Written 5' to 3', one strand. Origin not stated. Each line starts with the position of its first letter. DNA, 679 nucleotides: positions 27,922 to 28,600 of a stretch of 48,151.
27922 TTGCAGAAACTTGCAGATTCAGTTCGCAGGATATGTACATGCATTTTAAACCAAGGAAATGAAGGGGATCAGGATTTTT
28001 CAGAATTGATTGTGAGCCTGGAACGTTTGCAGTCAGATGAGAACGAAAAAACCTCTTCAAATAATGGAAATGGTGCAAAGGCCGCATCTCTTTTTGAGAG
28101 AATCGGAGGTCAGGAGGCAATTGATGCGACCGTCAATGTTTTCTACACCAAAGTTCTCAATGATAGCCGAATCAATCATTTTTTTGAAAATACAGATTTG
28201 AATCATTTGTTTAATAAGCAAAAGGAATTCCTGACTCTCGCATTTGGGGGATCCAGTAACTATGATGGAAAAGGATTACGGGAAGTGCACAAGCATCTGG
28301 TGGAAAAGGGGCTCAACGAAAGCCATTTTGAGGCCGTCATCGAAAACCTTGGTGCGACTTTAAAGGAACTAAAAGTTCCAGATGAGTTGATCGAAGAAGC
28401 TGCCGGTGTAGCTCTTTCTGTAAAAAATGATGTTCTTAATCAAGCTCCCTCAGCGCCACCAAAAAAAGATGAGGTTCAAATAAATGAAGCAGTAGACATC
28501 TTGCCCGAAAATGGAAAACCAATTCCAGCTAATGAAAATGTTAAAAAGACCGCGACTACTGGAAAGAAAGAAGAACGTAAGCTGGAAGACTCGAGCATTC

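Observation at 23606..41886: Sigma-54-gated cluster combining a chemosensory arm, an HD-GYP output and four kinases, with four different putative O2/NO/CO-sensing module types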

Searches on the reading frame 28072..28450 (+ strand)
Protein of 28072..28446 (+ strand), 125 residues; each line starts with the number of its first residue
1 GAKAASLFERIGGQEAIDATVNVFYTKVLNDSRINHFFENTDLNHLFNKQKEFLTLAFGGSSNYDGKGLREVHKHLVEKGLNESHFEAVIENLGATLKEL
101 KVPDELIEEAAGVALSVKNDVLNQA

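Call 23: search_solved_structures(query=window:28075-28450:+, max_evalue=0.001, show_alignments=2)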
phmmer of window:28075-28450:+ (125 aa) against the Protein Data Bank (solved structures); distinct sequences matched with E-value up to 0.001: 30.
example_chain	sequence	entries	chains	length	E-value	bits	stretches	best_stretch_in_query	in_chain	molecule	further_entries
2hz2_A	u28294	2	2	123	1.2e-33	119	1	5-123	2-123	Cyanoglobin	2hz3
1s69_A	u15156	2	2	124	2.1e-33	118.3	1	4-123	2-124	Cyanoglobin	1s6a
1mwb_A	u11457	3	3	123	2.7e-33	117.9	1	5-123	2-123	Cyanoglobin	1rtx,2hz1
3aq5_A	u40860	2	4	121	4.8e-31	110.6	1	3-122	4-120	Group 1 truncated hemoglobin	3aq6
3aq8_A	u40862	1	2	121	7e-31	110.1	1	3-122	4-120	Group 1 truncated hemoglobin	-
3aq9_A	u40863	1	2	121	1.3e-30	109.2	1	3-122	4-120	Group 1 truncated hemoglobin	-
3aq7_A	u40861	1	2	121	1.8e-30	108.8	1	3-122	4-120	Group 1 truncated hemoglobin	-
2ksc_A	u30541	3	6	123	3.8e-30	107.7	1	4-122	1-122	Cyanoglobin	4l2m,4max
1dly_A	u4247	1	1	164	2e-25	92.6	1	4-123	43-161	HEMOGLOBIN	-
1uvx_A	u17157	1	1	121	2.5e-25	92.2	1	5-123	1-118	GLOBIN LI637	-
6bme_A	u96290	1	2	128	5.7e-24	87.8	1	5-117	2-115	Truncated hemoglobin 4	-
4xdi_A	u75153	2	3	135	3e-23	85.5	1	2-117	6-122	Chlamydomonas reinhardtii THB1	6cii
1idr_A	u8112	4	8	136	2.7e-18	69.5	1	4-120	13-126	HEMOGLOBIN HBN | Hemoglobin-like protein HbN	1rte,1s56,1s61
5ab8_A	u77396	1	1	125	3e-18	69.4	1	5-120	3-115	GROUP 1 TRUNCATED HEMOGLOBIN GLBN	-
2gkm_A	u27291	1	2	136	1e-17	67.7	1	4-120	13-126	Hemoglobin-like protein HbN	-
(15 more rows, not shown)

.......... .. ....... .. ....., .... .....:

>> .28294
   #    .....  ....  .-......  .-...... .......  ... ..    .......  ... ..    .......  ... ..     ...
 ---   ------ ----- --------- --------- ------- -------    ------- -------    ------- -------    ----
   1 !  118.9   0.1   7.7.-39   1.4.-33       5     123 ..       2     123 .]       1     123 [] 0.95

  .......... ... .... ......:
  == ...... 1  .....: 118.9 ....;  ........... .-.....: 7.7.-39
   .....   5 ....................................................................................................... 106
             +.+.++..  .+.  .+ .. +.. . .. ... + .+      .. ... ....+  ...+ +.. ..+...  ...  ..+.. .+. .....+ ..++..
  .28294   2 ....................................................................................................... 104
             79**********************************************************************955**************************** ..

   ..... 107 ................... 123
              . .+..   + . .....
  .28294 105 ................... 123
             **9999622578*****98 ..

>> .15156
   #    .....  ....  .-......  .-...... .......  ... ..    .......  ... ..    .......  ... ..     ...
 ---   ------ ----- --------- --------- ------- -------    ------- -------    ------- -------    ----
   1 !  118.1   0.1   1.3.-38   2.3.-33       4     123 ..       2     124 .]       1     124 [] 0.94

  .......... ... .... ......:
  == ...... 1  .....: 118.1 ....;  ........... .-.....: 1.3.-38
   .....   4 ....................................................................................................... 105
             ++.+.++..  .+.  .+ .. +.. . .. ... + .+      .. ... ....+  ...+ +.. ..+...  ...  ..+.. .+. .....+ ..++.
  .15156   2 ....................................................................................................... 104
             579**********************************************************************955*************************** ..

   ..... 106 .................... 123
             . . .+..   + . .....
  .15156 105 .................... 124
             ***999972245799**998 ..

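Call 71: search_protein_representatives(protein=window:28072-28446:+)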
Query: 125 residues. Proteins with E-value up to 0.001 (for the whole library): 3437; up to 1e-10: 1119; up to 1e-30: 76. The best 150 are listed.
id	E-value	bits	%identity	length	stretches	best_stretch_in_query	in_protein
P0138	1.3e-276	915.2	41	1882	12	6-122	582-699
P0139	1.9e-205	685.8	46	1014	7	3-122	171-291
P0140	3.1e-169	569.0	52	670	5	2-122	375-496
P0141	9.2e-148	499.8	47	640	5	4-122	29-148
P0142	6.6e-99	342.3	29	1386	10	3-116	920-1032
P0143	8.2e-98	338.8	39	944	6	5-114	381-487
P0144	2.4e-85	298.6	29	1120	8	6-102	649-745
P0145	6.7e-82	287.5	46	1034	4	5-116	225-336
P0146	3.6e-81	285.1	46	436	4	6-122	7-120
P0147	7.6e-78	274.5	46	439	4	4-123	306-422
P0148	1.1e-73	261.1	29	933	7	5-121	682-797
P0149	1.2e-73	260.9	36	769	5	5-123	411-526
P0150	1.4e-71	254.3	33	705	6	6-124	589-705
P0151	1.3e-70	251.2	29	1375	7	6-123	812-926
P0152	2.0e-69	247.3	52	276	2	5-123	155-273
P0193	4.7e-34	133.3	53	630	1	5-124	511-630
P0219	4.9e-30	120.3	50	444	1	4-123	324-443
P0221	1.6e-29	118.7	53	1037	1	5-123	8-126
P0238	1.7e-27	112.2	50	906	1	6-124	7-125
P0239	1.9e-27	112.0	50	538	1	5-123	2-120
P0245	5.9e-27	110.4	49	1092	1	5-124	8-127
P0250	9.8e-27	109.7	44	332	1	6-123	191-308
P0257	5.2e-26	107.4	47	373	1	3-123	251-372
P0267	2.9e-25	104.9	46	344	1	2-124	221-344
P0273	5.5e-25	104.1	46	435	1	5-124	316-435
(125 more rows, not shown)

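Call 73: search_protein_families(library=pfam, proteins=[P0221, P0238, P0245, P0193, P0219, P0239, P0273, P0257, P0250, P0267], max_evalue=0.00001)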
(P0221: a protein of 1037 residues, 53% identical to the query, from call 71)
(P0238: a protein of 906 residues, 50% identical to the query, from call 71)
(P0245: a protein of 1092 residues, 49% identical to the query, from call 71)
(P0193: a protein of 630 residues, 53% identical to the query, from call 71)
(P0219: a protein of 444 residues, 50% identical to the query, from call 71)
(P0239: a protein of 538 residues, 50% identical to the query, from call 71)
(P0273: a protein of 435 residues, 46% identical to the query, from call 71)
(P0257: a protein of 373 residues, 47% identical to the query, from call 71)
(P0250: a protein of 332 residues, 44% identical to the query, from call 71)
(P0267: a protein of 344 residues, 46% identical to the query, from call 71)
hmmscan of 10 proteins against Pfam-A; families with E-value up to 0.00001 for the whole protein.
P0221 (1037 aa): 9 families
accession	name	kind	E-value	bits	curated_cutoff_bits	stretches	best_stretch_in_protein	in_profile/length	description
PF13426.13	PAS_9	-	3.8e-64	213.8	27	4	329-433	2-103/103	PAS domain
PF00989.32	PAS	-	3.1e-51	172.6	22.6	3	164-275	3-113/113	PAS fold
PF00015.26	MCPsignal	-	1.3e-36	126.5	34.6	1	804-985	2-169/172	Methyl-accepting chemotaxis protein (MCP) signalling domain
PF08448.16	PAS_4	-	9.2e-35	119.7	23.1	2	577-678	9-107/110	PAS fold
PF08447.18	PAS_3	-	8.3e-28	96.9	25.6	1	586-672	2-88/89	PAS fold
PF13188.13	PAS_8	-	1.3e-22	79.2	21.8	1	163-214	2-54/65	PAS domain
PF01152.27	Bac_globin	-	1.4e-16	61.2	21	1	9-115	1-110/121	Bacterial-like globin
PF24820.1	Diguanyl_cycl_sensor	-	1.3e-15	57.7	28.1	0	168-274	2-109/109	Diguanylate cyclase-like sensor domain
PF13596.12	PAS_10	-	8e-09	36.5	22.1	0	166-264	3-92/106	PAS domain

P0238 (906 aa): 9 families
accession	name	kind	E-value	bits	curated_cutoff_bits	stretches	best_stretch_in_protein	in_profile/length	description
PF13426.13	PAS_9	-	7.6e-48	161.5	27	3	184-288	2-103/103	PAS domain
PF00015.26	MCPsignal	-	4e-39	134.6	34.6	1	673-854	2-169/172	Methyl-accepting chemotaxis protein (MCP) signalling domain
PF00989.32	PAS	-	3.4e-34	117.7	22.6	2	177-286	5-113/113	PAS fold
PF08448.16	PAS_4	-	7.9e-25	87.7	23.1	3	438-541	9-109/110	PAS fold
PF08447.18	PAS_3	-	3.1e-22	79.1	25.6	1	447-533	2-88/89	PAS fold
PF13188.13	PAS_8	-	2.5e-16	59.4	21.8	0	175-217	3-42/65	PAS domain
PF01152.27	Bac_globin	-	1.1e-15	58.3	21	1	7-121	1-118/121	Bacterial-like globin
PF24820.1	Diguanyl_cycl_sensor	-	1.4e-10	41.5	28.1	0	308-400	3-97/109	Diguanylate cyclase-like sensor domain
PF08670.17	MEKHLA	-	1.3e-06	28.8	23.7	0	158-244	12-100/143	MEKHLA domain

P0245 (1092 aa): 10 families
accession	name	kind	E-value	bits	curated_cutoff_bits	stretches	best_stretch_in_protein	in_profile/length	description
PF13426.13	PAS_9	-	1.3e-47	160.7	27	3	283-386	2-102/103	PAS domain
PF00015.26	MCPsignal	-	9.1e-40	136.7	34.6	1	862-1041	4-169/172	Methyl-accepting chemotaxis protein (MCP) signalling domain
PF00989.32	PAS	-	1.8e-31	108.9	22.6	1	276-385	5-113/113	PAS fold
PF08447.18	PAS_3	-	2.2e-31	108.4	25.6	2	418-504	2-88/89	PAS fold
PF08448.16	PAS_4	-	6.9e-28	97.5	23.1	2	529-633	6-107/110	PAS fold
PF01152.27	Bac_globin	-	5.5e-17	62.5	21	1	9-124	1-119/121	Bacterial-like globin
PF13188.13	PAS_8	-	2.1e-14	53.3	21.8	0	278-323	7-49/65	PAS domain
PF18947.5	HAMP_2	-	9.1e-13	48.4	24.3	1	719-777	3-61/67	HAMP domain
PF24820.1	Diguanyl_cycl_sensor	-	1.3e-06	28.8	28.1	0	280-370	4-96/109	Diguanylate cyclase-like sensor domain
PF12860.13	PAS_7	-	1.7e-06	28.6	27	0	281-358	4-85/115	PAS fold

P0193 (630 aa): 3 families
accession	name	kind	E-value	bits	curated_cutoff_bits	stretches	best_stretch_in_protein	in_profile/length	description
PF00015.26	MCPsignal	-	1.7e-33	116.3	34.6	1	312-472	11-168/172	Methyl-accepting chemotaxis protein (MCP) signalling domain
PF01152.27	Bac_globin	-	1.7e-21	77.1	21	1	512-628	1-120/121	Bacterial-like globin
PF13188.13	PAS_8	-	8.9e-06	25.9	21.8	0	11-39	2-29/65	PAS domain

P0219 (444 aa): 2 families
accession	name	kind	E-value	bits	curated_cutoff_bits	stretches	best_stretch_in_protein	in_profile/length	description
PF01152.27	Bac_globin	-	7.2e-17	62.1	21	1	326-442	1-120/121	Bacterial-like globin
PF13435.11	Cytochrome_C554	-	8.5e-13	49.5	20.8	1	36-110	1-84/84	Cytochrome c554 and c-prime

P0239 (538 aa): 5 families
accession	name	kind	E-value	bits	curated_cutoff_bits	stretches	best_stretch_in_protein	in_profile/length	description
PF00015.26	MCPsignal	-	6.6e-30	104.6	34.6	1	207-367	10-170/172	Methyl-accepting chemotaxis protein (MCP) signalling domain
PF01152.27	Bac_globin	-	8.1e-18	65.2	21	1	3-118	1-119/121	Bacterial-like globin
PF08447.18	PAS_3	-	9.4e-14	51.9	25.6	1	436-518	3-88/89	PAS fold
PF13426.13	PAS_9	-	2.2e-07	31.5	27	1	423-517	4-96/103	PAS domain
PF00989.32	PAS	-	2.8e-06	27.8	22.6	1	425-516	14-107/113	PAS fold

P0273 (435 aa): 3 families
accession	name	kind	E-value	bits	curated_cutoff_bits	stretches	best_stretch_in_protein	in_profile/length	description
PF19583.5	ODP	-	2.6e-66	223.6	27.2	1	28-222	1-194/194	ODP family beta lactamase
PF01152.27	Bac_globin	-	1.7e-17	64.1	21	1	318-433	2-120/121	Bacterial-like globin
PF00753.33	Lactamase_B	-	4.4e-12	46.8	22.7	1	30-166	6-153/196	Metallo-beta-lactamase superfamily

P0257 (373 aa): 2 families
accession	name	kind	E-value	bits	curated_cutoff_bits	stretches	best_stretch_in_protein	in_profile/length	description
PF01584.24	CheW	-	5.7e-30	104.2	23.5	1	26-160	1-135/138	CheW-like domain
PF01152.27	Bac_globin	-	8.5e-19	68.4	21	1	254-371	1-120/121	Bacterial-like globin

P0250 (332 aa): 2 families
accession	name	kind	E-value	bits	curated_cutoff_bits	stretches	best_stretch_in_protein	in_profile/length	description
PF01627.28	Hpt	-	9.8e-15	55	24.6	1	6-92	4-79/84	Hpt domain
PF01152.27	Bac_globin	-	3.3e-14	53.5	21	1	192-306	2-119/121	Bacterial-like globin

P0267 (344 aa): 2 families
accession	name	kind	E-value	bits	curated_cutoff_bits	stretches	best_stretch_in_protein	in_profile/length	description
PF01584.24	CheW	-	1.5e-30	106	23.5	1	24-158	1-135/138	CheW-like domain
PF01152.27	Bac_globin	-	1.3e-17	64.5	21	1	225-341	1-119/121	Bacterial-like globin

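Call 80: find_related_loci(query=A4, collection=metagenome_contigs, flank=10000)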
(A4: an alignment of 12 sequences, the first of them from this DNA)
Query A4 (124 aa) in metagenome_contigs; peptide patterns used: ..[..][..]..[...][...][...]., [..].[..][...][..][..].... (x = any residue, [..] = any of these).
600 stretches matched a pattern (row limit reached: there are more); 238 encode a relative of the query (tblastn E <= 1e-3); the best 80 are kept; 80 distinct loci.
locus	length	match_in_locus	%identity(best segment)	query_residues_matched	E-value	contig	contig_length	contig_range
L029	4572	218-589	93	1-124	2e-75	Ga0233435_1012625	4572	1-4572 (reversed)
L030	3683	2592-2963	93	1-124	2e-75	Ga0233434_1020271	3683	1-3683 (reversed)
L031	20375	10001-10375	77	1-124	2e-61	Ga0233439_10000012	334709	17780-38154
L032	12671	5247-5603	65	5-123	5e-52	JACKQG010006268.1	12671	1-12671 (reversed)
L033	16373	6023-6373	68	5-121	4e-51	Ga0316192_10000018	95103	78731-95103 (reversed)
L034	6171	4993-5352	65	4-123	1e-49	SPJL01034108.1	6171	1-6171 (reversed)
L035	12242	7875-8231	65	5-123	1e-48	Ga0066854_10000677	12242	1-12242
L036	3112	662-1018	64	5-123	1e-48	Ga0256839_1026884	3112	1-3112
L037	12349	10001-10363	63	3-123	2e-48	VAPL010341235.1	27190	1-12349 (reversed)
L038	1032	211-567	64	5-123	8e-51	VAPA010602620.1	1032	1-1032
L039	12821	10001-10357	63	5-123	8e-48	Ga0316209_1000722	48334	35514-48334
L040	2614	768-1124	62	5-123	1e-47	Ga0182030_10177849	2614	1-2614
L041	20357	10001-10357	61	5-123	1e-46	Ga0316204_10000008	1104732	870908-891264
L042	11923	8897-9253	61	5-123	1e-46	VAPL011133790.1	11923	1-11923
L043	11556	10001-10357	61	5-123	3e-46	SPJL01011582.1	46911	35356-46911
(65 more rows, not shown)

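Call 85: search_protein_families(library=pfam, proteins=[L032:1513-2397:+, L032:2804-3136:+, L032:3351-5606:+, L032:5627-6589:+, L032:6670-7776:+, L032:7893-11039:+, L032:11098-12087:+, L031:12793-13854:-, L031:14059-15048:+, L031:15711-17387:+], max_evalue=0.00001)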
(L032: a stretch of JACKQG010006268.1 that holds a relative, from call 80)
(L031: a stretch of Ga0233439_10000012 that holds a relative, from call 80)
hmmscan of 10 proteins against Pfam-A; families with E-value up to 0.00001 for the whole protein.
L032:1513-2397:+ (294 aa): 2 families
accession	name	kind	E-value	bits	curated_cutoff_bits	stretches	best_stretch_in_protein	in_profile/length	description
PF13487.12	HD_5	-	3e-31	108.9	27.2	1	120-246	43-170/170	HD domain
PF01966.28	HD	-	4.3e-16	59.7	22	1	92-214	2-115/116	HD domain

L032:2804-3136:+ (110 aa): 1 family
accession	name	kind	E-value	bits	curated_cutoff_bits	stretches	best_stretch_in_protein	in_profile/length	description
PF00072.30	Response_reg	-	2.9e-10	40.7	30.2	1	5-87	2-83/111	Response regulator receiver domain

L032:3351-5606:+ (751 aa): 3 families
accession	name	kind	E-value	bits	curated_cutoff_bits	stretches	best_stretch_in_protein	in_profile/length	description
PF00015.26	MCPsignal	-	2.9e-32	112.3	34.6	1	441-590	19-168/172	Methyl-accepting chemotaxis protein (MCP) signalling domain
PF01152.27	Bac_globin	-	4.7e-14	53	21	1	633-741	1-112/121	Bacterial-like globin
PF00672.30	HAMP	-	5.8e-06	27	25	0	313-353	12-52/53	HAMP domain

L032:5627-6589:+ (320 aa): 2 families
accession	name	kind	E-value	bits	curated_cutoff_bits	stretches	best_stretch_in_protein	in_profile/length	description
PF08668.18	HDOD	-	3.3e-60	203.4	22.9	1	49-244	1-196/196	HDOD domain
PF01966.28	HD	-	6.1e-11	43.1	22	1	144-263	2-113/116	HD domain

L032:6670-7776:+ (368 aa): 3 families
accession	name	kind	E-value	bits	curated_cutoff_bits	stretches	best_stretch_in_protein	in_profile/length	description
PF00072.30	Response_reg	-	3.5e-28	98.4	30.2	1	14-126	1-111/111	Response regulator receiver domain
PF02518.31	HATPase_c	-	6.6e-25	88.2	26.4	1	253-364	2-110/111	Histidine kinase-, DNA gyrase B-, and HSP90-like ATPase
PF00512.31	HisKA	-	2e-11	44.2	26.9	1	146-209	3-64/66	His Kinase A (phospho-acceptor) domain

L032:7893-11039:+ (1048 aa): 9 families
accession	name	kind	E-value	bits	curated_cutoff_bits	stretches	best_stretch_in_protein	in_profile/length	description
PF13426.13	PAS_9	-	3.3e-28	98.4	27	2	308-410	3-103/103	PAS domain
PF02518.31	HATPase_c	-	8.1e-26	91.1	26.4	1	702-811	1-110/111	Histidine kinase-, DNA gyrase B-, and HSP90-like ATPase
PF00989.32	PAS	-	1e-23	83.9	22.6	2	308-403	12-108/113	PAS fold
PF00512.31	HisKA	-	3e-20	72.5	26.9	1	591-656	2-66/66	His Kinase A (phospho-acceptor) domain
PF08447.18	PAS_3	-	6.4e-20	71.7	25.6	1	320-404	2-88/89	PAS fold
PF00072.30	Response_reg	-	3.9e-18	66.1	30.2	1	840-950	2-110/111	Response regulator receiver domain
PF08448.16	PAS_4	-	1.5e-14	54.6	23.1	1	313-411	11-108/110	PAS fold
PF13188.13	PAS_8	-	1.9e-06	28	21.8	0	313-345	17-47/65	PAS domain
PF13185.12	GAF_2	-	2.9e-06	28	28.6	1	141-275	12-133/136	GAF domain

L032:11098-12087:+ (329 aa): 2 families
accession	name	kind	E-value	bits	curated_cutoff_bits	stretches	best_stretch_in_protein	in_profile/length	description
PF00990.26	GGDEF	-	2.1e-51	174.3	23.8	1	158-319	1-161/161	Diguanylate cyclase, GGDEF domain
PF00072.30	Response_reg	-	2.5e-29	102.1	30.2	1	23-134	1-110/111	Response regulator receiver domain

L031:12793-13854:- (353 aa): 1 family
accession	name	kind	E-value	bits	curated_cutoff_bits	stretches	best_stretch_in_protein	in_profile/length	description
PF14518.11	Haem_oxygenas_2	-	1.2e-24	87.5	28.9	1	167-328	8-168/177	Iron-containing redox enzyme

L031:14059-15048:+ (329 aa): 1 family
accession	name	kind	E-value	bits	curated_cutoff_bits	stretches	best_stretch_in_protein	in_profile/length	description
PF10017.15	Methyltransf_33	-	1.4e-84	284.2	23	1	21-326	2-303/304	Histidine-specific methyltransferase, SAM-dependent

L031:15711-17387:+ (558 aa): 2 families
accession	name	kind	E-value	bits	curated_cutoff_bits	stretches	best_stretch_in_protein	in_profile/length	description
PF13598.12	DUF4139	-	7e-57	192.9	31.8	1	246-551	1-205/205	Domain of unknown function (DUF4139)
PF13600.11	DUF4140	-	4.9e-13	49.8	27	1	61-159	1-97/98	N-terminal domain of unknown function (DUF4140)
